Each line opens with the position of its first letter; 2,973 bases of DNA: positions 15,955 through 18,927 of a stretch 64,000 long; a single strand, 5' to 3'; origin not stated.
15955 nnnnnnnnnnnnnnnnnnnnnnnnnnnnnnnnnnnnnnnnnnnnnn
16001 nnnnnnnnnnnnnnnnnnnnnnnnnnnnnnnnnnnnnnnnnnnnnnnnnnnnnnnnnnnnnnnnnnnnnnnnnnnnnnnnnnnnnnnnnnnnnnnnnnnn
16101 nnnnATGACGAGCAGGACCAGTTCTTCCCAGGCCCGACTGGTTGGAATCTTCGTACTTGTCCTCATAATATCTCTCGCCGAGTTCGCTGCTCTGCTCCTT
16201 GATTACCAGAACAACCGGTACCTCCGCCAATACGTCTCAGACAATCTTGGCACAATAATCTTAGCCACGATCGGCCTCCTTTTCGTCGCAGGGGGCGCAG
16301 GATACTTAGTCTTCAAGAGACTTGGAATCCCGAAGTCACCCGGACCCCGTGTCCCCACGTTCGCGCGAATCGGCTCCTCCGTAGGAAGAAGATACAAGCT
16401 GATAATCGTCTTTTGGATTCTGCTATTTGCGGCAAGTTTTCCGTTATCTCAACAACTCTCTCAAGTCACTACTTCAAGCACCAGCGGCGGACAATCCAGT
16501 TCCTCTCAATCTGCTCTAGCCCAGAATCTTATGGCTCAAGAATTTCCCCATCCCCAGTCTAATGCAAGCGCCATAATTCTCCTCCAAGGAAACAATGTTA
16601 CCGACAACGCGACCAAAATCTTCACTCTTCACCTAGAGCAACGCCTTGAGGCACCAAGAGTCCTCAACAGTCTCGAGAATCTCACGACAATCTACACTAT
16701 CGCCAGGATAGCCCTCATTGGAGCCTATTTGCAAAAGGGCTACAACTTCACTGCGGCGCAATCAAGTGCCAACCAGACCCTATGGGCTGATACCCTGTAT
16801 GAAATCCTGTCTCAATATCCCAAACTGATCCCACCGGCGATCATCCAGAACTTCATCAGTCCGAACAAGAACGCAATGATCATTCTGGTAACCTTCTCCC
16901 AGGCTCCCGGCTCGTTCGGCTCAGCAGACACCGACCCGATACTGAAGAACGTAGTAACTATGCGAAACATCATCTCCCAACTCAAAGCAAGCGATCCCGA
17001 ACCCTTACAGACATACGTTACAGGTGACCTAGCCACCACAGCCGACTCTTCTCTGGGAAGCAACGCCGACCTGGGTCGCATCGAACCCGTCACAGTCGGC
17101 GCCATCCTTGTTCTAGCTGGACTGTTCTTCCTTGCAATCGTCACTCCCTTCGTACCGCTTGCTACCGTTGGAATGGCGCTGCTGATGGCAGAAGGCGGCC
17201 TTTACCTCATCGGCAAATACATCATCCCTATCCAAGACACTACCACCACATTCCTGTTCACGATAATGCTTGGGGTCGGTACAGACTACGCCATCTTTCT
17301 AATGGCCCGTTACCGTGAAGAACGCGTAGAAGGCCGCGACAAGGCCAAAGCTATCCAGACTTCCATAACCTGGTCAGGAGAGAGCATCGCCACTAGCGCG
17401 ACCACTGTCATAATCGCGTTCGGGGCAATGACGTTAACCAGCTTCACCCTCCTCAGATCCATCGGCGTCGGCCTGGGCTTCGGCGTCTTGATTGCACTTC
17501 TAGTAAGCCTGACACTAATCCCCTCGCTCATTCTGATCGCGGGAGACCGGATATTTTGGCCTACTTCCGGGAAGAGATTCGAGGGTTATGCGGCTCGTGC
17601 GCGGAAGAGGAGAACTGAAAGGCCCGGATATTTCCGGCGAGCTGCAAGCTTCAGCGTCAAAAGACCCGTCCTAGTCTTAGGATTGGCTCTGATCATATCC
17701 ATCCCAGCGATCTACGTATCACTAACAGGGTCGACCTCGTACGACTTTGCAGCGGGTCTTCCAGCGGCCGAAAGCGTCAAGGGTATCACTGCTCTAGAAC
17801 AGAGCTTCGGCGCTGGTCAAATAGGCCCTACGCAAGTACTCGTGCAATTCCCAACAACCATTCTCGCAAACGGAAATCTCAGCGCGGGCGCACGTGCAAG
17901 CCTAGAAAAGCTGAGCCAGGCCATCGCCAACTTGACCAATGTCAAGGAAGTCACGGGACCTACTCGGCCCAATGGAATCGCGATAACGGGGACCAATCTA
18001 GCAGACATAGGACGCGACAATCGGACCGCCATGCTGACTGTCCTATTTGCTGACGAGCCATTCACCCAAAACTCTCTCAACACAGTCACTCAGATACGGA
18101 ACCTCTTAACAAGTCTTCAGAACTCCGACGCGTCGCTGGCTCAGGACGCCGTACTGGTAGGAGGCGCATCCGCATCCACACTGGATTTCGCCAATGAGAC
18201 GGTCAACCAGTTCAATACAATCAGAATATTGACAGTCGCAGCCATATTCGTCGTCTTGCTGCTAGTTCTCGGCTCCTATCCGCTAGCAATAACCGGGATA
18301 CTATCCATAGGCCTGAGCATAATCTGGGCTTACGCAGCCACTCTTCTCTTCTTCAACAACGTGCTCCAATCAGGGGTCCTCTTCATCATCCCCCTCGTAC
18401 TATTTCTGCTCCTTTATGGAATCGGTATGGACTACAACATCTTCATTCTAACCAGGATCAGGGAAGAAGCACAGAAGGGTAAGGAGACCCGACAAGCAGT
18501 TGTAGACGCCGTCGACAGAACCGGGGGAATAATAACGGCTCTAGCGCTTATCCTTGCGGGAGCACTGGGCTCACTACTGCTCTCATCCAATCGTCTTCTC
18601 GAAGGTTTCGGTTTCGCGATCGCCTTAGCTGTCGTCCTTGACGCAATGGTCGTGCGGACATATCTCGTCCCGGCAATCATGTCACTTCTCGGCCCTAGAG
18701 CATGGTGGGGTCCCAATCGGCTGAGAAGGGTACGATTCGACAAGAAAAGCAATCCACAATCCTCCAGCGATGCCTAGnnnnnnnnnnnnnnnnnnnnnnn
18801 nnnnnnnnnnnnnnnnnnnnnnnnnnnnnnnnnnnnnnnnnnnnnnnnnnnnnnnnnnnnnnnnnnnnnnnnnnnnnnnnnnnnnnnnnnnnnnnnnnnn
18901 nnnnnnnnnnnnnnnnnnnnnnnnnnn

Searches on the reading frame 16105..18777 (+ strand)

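Call 16: search_protein_families(library=pfam, proteins=[window:16105-18777:+])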
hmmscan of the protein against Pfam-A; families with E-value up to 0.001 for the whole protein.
window:16105-18777:+ (890 aa): 2 families
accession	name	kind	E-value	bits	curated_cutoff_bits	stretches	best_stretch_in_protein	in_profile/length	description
PF03176.21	MMPL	-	8.4e-106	354.1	20.5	2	134-523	7-332/333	MMPL family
PF12349.14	Sterol-sensing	-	5.6e-06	26.8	22.3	1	727-861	8-135/153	Sterol-sensing domain of SREBP cleavage-activation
